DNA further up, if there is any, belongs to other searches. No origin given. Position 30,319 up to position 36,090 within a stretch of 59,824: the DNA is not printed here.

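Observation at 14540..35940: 26 copies of an unrecognised ~187-aa sensor module (GAF-like core plus near-invariant helical connector) in three giant soluble kinases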

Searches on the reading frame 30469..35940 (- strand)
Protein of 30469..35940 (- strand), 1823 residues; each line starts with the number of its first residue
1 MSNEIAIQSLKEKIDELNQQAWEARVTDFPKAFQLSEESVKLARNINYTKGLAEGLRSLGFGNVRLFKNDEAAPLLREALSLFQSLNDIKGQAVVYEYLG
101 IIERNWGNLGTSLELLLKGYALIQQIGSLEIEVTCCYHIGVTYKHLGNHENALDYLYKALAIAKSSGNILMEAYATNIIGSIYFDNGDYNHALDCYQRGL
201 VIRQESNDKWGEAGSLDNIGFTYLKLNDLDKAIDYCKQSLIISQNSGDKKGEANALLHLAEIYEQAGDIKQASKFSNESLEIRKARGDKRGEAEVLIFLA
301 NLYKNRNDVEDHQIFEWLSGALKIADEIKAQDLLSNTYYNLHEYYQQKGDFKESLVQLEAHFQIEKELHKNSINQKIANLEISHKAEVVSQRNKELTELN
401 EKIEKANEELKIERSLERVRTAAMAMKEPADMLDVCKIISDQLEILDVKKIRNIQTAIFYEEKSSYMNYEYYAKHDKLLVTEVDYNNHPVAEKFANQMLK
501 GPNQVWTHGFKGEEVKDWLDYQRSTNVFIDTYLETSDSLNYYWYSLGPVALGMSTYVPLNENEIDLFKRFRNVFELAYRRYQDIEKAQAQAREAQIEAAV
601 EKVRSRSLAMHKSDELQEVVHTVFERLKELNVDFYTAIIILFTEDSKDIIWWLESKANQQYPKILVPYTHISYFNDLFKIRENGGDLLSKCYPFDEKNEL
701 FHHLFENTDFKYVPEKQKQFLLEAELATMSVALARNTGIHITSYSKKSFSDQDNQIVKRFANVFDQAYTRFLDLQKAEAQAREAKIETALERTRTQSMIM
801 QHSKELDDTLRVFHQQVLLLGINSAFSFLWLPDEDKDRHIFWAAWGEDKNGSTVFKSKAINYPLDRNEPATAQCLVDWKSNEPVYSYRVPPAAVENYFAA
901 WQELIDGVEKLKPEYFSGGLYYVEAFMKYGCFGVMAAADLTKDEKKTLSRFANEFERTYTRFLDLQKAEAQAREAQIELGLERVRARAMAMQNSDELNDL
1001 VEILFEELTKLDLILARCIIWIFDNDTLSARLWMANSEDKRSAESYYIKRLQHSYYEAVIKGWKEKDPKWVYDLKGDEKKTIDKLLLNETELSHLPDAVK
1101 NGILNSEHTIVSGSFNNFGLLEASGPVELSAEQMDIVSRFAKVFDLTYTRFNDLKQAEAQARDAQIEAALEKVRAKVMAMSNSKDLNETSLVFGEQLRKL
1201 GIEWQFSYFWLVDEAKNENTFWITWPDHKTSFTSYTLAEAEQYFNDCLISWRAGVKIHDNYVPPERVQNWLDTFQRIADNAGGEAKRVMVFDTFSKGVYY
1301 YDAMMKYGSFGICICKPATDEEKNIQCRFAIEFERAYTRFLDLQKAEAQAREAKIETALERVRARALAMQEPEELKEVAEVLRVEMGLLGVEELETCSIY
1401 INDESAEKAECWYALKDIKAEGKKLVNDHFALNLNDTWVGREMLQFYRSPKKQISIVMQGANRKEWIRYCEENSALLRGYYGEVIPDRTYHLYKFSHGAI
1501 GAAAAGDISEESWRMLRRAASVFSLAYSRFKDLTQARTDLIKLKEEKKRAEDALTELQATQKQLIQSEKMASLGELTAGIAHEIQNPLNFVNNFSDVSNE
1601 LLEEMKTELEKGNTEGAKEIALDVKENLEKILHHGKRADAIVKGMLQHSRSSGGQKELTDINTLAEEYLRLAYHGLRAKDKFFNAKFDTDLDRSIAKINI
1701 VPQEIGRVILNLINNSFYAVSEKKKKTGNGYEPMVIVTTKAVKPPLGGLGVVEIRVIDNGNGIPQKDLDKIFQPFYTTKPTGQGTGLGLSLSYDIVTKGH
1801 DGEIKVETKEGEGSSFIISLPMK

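Call 4: search_protein_families(library=pfam, proteins=[window:30469-35940:-], max_evalue=1)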
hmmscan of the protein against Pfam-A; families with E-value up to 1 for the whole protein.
window:30469-35940:- (1823 aa): 20 families
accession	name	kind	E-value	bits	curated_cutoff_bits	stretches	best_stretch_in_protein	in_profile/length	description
PF13424.12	TPR_12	-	9.5e-37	125.5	30.1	7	215-285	5-77/77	Tetratricopeptide repeat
PF02518.31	HATPase_c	-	2.9e-21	76.4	26.4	1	1702-1822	3-109/111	Histidine kinase-, DNA gyrase B-, and HSP90-like ATPase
PF00515.34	TPR_1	-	2.9e-18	65.3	27.8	3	135-163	3-31/34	Tetratricopeptide repeat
PF13181.12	TPR_8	-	1.9e-14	52.9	25.7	4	135-164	3-32/34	Tetratricopeptide repeat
PF13374.12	TPR_10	-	8.4e-13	48.3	27.5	3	134-164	3-33/42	Tetratricopeptide repeat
PF17874.7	TPR_MalT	-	3.9e-12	46.6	45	2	136-276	43-184/336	MalT-like TPR region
PF07719.23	TPR_2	-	4.6e-12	45.5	27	3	215-244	3-32/34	Tetratricopeptide repeat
PF13176.12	TPR_7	-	1.9e-11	43.5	27.9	1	215-249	1-35/36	Tetratricopeptide repeat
PF00512.31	HisKA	-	4.9e-06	26.9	26.9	1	1573-1652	2-64/66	His Kinase A (phospho-acceptor) domain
PF14559.12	TPR_19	-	1.7e-05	25.5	25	1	224-275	2-47/68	Tetratricopeptide repeat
PF13185.12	GAF_2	-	0.0001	23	28.6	0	804-886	2-69/136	GAF domain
PF13174.12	TPR_6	-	0.0043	18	26.3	0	255-272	2-19/33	Tetratricopeptide repeat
PF13589.12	HATPase_c_3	-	0.005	17.3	25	1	1707-1779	5-60/137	Histidine kinase-, DNA gyrase B-, and HSP90-like ATPase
PF23558.1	TPR_P4H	-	0.0078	16.8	27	1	179-246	7-75/91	Prolyl 4-hydroxylase peptide-substrate-binding domain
PF13414.12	TPR_11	-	0.013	15.6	26.8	1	180-205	1-26/42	TPR repeat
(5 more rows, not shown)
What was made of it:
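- On GAF domain superfamily (Pfam clan GAF: GAF, GAF_2, GAF_3 and others): The whole-protein scan gives one sub-threshold GAF_2 hit, 23.0 bits against a cutoff of 28.6 (call 4).
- A weak GAF_2 hit exists at D 804-886 (call 4).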

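Call 5: search_protein_families(library=ncbifam, proteins=[window:30469-35940:-], max_evalue=1)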
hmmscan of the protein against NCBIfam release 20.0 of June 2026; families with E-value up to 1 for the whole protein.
window:30469-35940:- (1823 aa): 68 families (the best 25 are shown)
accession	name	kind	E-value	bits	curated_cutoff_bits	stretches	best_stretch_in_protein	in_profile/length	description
NF008468.0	PRK11360.1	equivalog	4.9e-42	144.1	646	1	1554-1823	377-609/616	two-component system sensor histidine kinase AtoS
NF052574.1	HisKinEspCMyxo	equivalog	3.1e-40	138.1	1200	1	1555-1821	399-636/785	serine histidine kinase EspC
NF038348.1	T2SS_HK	subfamily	6.9e-33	113.9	450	1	1534-1822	288-573/574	histidine kinase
NF010411.0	PRK13837.1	equivalog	6.5e-32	110.4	647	1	1555-1822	432-675/828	two-component system VirA-like sensor kinase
NF007688.0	PRK10364.1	equivalog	3.6e-29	101.8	479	1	1558-1822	225-451/460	two-component system sensor histidine kinase ZraS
NF047466.1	hybrid_RR_LvrB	exception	5e-28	98.3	500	1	1528-1822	107-376/377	hybrid histidine kinase/response regulator LvrB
NF046026.1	HisKinCckACaul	equivalog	6.3e-28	97.3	1000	1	1555-1822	284-532/678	cell cycle histidine kinase CckA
NF052573.1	HisKinEspAMyxo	equivalog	3.3e-27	94.9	1400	1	1554-1820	365-609/755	serine histidine kinase EspA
NF010076.0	PRK13557.1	subfamily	7.9e-27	93.9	631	1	1560-1822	150-394/540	histidine kinase famiy protein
NF041717.1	HaaA_phane_TPR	equivalog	1.1e-25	89.9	1125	1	27-329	566-866/882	cyclophane-containing RiPP biosynthesis TPR protein HaaT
NF046020.1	HisKinCckABruc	equivalog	5.3e-25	87.4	1000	1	1554-1821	461-706/868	cell cycle histidine kinase CckA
NF047497.1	HK_LIC_12097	equivalog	2.9e-24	85.5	500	1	1554-1822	131-366/367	LIC_12097 family sensor histidine kinase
NF041777.1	sens_FixL_Rhizob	equivalog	3.6e-24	85.3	850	1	1546-1822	238-481/485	sensor protein FixL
NF053520.1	HK_Porph_FimS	equivalog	1e-20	73.6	600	3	138-310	89-261/618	sensor histidine kinase FimS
NF047794.1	HisKinPtgB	equivalog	1.1e-17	63.6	1000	1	1533-1805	402-638/656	two-component system sensor histidine kinase PgtB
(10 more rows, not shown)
